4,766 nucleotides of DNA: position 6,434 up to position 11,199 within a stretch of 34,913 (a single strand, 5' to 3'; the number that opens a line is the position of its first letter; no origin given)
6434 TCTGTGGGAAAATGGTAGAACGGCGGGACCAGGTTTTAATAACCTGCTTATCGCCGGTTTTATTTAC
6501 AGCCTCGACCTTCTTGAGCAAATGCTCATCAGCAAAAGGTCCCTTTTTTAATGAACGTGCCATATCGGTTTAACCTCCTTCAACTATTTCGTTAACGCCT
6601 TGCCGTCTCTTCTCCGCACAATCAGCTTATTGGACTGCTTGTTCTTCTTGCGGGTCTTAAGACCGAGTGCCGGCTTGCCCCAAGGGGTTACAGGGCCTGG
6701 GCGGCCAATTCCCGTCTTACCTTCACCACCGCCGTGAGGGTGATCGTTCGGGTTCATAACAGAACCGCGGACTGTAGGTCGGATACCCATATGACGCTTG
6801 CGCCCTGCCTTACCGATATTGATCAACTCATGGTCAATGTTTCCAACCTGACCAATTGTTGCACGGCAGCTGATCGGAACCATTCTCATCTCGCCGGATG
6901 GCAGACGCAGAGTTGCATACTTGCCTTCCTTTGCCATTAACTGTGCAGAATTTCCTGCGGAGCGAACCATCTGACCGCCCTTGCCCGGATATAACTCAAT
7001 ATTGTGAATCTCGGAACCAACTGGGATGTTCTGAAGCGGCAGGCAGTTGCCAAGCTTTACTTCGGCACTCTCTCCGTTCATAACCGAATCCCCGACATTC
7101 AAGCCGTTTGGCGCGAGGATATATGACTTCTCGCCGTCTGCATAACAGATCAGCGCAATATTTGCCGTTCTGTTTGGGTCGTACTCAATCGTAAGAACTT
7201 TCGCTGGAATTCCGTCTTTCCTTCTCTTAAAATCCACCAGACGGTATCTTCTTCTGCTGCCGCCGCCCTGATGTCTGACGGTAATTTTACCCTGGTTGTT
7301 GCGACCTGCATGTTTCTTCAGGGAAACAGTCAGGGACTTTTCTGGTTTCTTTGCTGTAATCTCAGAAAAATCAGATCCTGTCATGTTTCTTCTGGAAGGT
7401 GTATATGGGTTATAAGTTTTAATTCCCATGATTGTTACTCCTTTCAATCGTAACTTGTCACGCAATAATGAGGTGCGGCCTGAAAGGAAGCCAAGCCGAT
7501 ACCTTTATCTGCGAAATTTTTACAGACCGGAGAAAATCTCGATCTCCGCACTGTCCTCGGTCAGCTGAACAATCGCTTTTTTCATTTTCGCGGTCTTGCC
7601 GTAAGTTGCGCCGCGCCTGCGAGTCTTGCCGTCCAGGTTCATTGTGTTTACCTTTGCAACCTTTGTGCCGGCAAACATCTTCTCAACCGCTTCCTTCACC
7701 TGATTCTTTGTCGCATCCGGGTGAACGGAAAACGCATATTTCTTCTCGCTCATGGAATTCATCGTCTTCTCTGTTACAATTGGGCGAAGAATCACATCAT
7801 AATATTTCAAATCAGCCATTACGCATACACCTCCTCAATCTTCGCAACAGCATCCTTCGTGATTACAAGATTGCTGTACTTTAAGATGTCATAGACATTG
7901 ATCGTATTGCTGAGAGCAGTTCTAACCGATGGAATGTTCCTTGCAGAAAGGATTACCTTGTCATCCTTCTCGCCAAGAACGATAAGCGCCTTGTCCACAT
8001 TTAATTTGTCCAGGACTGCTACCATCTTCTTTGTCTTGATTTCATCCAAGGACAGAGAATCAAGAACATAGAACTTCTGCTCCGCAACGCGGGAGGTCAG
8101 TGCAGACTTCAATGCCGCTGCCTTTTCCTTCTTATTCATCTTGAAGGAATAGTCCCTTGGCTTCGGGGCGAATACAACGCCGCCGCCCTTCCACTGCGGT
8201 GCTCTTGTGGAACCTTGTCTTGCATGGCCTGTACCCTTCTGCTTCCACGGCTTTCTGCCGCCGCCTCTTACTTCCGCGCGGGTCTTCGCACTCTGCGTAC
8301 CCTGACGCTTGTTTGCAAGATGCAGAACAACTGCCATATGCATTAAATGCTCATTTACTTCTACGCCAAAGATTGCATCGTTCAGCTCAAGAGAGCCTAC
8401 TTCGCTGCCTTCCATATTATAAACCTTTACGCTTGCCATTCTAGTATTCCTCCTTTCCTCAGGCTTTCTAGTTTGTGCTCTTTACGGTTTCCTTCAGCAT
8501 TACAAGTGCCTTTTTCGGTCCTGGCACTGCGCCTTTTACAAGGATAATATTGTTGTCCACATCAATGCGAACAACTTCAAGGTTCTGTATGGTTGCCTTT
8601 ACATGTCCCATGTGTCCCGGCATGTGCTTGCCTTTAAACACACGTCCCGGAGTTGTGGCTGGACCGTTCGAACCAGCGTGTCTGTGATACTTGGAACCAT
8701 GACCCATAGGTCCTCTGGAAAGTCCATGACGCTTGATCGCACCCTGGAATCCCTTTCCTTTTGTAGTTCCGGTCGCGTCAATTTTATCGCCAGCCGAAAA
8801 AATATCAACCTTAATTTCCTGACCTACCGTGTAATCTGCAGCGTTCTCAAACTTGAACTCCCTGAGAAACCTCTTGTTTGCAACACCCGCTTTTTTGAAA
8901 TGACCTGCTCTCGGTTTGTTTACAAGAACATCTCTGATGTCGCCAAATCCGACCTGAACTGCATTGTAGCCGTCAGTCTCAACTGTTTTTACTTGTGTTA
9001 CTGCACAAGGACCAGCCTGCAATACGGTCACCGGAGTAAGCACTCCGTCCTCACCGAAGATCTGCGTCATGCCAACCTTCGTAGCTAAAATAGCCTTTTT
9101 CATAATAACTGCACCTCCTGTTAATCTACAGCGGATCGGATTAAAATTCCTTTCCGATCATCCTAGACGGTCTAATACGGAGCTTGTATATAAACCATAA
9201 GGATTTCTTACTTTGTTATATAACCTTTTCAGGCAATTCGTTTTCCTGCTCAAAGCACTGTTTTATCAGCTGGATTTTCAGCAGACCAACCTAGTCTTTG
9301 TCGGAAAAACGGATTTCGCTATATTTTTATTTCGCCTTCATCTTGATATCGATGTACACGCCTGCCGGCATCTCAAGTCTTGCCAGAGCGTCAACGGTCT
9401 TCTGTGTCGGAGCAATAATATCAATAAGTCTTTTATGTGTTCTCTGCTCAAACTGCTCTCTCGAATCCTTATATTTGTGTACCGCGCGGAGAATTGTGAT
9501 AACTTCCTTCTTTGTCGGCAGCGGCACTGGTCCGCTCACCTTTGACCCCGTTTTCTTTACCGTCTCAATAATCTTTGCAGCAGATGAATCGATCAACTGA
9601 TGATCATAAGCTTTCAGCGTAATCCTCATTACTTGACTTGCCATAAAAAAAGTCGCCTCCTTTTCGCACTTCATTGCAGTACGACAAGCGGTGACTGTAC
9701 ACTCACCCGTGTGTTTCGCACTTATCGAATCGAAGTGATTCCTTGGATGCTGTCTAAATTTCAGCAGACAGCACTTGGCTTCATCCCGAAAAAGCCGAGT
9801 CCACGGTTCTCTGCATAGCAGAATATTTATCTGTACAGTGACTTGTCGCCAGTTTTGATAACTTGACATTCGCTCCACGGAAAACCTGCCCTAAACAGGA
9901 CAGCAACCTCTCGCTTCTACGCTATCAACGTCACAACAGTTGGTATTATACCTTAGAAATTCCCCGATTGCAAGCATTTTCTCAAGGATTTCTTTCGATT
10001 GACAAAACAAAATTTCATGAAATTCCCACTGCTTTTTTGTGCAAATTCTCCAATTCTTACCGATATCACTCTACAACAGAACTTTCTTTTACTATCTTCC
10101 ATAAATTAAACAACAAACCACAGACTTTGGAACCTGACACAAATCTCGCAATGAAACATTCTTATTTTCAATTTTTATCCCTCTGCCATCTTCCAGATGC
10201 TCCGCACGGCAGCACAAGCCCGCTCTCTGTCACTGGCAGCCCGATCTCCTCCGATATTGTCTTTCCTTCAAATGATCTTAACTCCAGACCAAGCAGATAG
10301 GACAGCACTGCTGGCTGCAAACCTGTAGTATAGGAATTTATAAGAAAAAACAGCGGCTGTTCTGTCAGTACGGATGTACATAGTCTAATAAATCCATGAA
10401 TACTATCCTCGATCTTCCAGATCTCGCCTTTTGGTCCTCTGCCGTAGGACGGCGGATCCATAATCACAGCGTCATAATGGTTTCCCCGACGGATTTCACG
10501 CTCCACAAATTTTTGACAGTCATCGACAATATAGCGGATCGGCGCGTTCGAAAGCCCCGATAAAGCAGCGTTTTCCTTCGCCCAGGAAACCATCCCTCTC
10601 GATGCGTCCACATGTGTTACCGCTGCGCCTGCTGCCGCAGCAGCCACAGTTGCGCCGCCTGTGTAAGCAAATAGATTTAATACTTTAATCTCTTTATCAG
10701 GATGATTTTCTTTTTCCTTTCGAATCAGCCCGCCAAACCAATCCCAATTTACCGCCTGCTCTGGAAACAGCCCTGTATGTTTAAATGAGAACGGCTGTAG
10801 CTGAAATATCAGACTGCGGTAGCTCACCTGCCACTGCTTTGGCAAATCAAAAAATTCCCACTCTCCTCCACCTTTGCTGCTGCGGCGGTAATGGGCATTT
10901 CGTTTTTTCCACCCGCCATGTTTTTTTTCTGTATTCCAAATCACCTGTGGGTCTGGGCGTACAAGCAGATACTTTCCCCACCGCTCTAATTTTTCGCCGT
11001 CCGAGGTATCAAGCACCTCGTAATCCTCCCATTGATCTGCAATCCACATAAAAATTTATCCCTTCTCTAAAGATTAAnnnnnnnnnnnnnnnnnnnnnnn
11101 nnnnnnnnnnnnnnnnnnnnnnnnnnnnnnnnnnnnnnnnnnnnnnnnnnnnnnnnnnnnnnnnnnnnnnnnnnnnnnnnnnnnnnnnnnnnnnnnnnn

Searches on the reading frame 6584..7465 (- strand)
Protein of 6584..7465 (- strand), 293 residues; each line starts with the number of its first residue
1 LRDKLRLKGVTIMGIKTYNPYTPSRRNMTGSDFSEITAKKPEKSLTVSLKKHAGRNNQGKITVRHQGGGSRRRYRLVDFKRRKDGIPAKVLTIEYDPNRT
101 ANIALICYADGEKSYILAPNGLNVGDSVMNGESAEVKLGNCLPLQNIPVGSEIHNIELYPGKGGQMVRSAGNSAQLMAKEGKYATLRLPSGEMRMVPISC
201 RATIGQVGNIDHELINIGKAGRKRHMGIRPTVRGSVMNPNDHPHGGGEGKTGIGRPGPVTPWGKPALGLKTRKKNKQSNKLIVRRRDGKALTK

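Call 29: search_protein_families(library=pfam, proteins=[window:6584-7465:-])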
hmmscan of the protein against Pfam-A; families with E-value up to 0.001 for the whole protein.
window:6584-7465:- (293 aa): 2 families
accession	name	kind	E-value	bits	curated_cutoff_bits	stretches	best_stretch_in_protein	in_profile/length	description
PF03947.24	Ribosomal_L2_C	-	3.5e-57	192.4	33.7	1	137-263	1-126/126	Ribosomal Proteins L2, C-terminal domain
PF00181.30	Ribosomal_L2_N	-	1.7e-37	127.8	23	1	54-129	1-76/77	Ribosomal Proteins L2, RNA binding N-terminal domain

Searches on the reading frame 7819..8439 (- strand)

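Call 29: search_protein_families(library=pfam, proteins=[window:7819-8439:-])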
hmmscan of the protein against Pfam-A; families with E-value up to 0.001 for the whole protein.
window:7819-8439:- (206 aa): 1 family
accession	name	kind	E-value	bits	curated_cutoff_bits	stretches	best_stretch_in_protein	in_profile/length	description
PF00573.27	Ribosomal_L4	-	7.7e-76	254.4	25.8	1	17-203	1-189/190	Ribosomal protein L4/L1 family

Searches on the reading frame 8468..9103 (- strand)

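Call 29: search_protein_families(library=pfam, proteins=[window:8468-9103:-])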
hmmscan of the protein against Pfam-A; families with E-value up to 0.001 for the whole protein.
window:8468-9103:- (211 aa): 1 family
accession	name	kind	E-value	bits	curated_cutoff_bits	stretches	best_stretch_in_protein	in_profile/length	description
PF00297.29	Ribosomal_L3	-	1.9e-18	67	22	2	85-181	195-289/369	Ribosomal protein L3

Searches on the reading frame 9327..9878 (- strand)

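Call 44: search_protein_families(library=pfam, proteins=[L047:5951-7819:-, L047:3649-4869:-, L048:757-1833:-, L047:5738-5914:+], max_evalue=0.1)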
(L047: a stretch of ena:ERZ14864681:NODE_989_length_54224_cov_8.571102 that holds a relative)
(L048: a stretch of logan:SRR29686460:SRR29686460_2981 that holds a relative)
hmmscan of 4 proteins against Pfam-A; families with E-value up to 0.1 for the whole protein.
L047:5951-7819:- (622 aa): 2 families
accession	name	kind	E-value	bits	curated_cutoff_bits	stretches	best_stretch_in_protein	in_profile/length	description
PF01381.28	HTH_3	-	5.2e-10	39.7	23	2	308-357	1-51/55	Helix-turn-helix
PF13560.12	HTH_31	-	0.0043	17.8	27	1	306-355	4-55/64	Helix-turn-helix domain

L047:3649-4869:- (406 aa): 1 family
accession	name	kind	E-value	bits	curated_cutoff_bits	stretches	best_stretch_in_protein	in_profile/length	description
PF08486.15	SpoIID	-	0.0023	19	23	1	248-322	5-78/97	Stage II sporulation protein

L048:757-1833:- (358 aa): 1 family
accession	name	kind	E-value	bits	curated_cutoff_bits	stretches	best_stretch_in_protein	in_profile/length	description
PF15059.11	Speriolin_C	-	0.089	13.2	27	0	71-103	44-76/148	Speriolin C-terminus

L047:5738-5914:+ (58 aa): 0 families

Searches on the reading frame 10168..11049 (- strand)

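Call 29: search_protein_families(library=pfam, proteins=[window:10168-11049:-])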
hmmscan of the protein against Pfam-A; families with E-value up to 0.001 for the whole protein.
window:10168-11049:- (293 aa): 4 families
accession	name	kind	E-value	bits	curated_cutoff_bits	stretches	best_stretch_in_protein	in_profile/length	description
PF10672.15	Methyltrans_SAM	-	2.5e-15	56.9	27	1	55-205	68-209/286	S-adenosylmethionine-dependent methyltransferase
PF03602.21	Cons_hypoth95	-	5.9e-06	26.5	24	1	120-200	42-122/182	Conserved hypothetical protein 95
PF09445.16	Methyltransf_15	-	6.6e-05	23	22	1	123-203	4-83/165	RNA cap guanine-N2 methyltransferase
PF13649.12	Methyltransf_25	-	0.0001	23.4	27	1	123-197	1-70/97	Methyltransferase domain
